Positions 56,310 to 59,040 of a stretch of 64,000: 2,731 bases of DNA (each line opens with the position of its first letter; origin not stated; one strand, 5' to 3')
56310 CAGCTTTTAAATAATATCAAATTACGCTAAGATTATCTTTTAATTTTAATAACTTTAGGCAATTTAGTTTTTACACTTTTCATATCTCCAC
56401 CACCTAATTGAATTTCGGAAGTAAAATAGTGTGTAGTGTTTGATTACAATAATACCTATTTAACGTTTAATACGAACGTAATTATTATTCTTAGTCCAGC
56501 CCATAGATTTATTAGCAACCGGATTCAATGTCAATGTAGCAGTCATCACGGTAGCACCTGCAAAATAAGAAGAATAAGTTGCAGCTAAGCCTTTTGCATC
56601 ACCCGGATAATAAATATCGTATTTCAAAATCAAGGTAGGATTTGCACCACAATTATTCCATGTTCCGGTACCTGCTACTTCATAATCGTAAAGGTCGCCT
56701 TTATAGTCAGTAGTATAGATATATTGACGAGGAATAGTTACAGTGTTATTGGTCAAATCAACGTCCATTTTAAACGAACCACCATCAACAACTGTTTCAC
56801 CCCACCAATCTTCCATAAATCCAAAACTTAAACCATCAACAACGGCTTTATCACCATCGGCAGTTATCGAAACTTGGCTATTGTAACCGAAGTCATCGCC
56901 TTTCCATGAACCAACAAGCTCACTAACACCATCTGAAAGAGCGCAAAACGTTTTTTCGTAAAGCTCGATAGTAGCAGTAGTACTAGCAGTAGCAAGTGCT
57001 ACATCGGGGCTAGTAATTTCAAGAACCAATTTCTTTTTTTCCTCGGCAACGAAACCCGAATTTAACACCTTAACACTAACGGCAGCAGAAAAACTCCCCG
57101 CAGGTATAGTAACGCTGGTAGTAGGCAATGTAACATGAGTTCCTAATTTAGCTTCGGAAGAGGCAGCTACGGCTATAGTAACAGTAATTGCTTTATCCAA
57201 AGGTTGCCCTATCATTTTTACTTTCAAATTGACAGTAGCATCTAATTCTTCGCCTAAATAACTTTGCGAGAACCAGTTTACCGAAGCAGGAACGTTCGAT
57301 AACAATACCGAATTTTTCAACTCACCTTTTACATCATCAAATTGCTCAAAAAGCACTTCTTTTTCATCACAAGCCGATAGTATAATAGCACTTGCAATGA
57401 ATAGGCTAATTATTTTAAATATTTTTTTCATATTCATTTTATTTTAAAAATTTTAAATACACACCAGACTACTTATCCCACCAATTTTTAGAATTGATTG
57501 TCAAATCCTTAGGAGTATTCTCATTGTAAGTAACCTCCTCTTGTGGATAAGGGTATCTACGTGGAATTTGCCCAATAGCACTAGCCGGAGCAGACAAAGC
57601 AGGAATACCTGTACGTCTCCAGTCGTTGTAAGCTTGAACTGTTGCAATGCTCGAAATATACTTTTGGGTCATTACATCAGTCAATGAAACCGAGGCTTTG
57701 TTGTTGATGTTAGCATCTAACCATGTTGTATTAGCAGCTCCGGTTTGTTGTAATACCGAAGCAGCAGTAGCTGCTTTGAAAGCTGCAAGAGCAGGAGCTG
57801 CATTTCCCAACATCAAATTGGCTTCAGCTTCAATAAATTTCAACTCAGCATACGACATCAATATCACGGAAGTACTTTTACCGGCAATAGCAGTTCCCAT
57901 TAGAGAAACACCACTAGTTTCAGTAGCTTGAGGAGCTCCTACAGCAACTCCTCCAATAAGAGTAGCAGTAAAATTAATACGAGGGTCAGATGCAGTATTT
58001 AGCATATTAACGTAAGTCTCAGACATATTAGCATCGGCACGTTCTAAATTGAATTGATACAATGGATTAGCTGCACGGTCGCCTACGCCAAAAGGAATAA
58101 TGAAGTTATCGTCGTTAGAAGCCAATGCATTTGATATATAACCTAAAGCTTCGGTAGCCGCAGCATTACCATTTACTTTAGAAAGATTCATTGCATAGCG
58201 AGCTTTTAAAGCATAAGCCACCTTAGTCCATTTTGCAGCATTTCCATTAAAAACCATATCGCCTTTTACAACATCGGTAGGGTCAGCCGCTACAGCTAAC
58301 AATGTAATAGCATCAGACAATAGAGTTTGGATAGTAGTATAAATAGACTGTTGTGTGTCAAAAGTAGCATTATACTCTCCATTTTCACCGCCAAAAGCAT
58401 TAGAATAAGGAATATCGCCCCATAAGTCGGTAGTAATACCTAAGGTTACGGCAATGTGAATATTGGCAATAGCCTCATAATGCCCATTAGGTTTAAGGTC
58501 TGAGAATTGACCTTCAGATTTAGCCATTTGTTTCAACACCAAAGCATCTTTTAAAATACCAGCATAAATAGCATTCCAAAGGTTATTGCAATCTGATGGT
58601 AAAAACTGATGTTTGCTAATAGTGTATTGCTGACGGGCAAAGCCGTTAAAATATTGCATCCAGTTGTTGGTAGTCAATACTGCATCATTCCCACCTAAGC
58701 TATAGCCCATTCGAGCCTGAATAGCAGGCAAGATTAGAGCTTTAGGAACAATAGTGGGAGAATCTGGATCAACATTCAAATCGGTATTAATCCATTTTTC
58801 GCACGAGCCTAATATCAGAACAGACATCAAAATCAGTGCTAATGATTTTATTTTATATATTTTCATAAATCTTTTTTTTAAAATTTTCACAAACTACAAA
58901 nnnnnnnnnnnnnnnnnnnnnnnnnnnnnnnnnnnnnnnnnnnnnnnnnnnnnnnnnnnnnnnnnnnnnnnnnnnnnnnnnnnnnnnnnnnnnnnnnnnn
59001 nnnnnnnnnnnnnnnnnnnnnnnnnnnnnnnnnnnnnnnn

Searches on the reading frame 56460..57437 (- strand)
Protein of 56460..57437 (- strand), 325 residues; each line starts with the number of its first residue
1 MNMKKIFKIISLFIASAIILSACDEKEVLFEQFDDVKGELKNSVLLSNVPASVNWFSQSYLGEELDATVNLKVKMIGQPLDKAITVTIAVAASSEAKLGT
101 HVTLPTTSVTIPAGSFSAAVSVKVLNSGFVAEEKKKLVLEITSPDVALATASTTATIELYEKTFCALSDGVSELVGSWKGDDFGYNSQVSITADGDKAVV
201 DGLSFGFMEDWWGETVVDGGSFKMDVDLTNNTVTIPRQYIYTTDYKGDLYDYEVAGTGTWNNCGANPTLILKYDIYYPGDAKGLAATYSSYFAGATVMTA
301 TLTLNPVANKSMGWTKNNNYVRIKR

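Call 31: search_protein_families(library=pfam, proteins=[window:56460-57437:-], max_evalue=0.0001)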
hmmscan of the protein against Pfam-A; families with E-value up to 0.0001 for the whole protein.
window:56460-57437:- (325 aa): 1 family
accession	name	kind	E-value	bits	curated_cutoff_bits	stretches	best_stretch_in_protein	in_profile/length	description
PF16132.11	DUF4843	-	6.4e-07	29.5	34.5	1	59-143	25-111/163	Domain of unknown function (DUF4843)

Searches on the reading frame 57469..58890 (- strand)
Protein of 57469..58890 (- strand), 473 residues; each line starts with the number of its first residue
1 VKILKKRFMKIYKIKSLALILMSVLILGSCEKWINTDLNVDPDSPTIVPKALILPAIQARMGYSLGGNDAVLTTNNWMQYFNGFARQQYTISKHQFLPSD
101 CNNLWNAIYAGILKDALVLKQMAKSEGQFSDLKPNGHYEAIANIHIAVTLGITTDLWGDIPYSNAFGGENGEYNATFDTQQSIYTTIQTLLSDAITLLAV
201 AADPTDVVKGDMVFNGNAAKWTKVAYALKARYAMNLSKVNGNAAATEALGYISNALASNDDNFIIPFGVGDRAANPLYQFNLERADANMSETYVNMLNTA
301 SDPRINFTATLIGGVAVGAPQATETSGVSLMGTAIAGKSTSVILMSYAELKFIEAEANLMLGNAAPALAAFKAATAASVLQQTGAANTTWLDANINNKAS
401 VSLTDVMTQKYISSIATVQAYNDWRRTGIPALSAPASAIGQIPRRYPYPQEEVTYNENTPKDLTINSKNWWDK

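Call 31: search_protein_families(library=pfam, proteins=[window:57469-58890:-], max_evalue=0.0001)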
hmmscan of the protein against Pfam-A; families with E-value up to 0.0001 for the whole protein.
window:57469-58890:- (473 aa): 3 families
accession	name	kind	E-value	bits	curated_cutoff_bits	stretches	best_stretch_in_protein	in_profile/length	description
PF12771.13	SusD-like_2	-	1.9e-65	221.8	27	1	48-449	8-415/415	Starch-binding associating with outer membrane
PF12741.13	SusD-like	-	5.2e-35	121.8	27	2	72-391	48-369/495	Susd and RagB outer membrane lipoprotein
PF14322.12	SusD-like_3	-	8.7e-06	26.5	27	1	80-199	58-166/191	Starch-binding associating with outer membrane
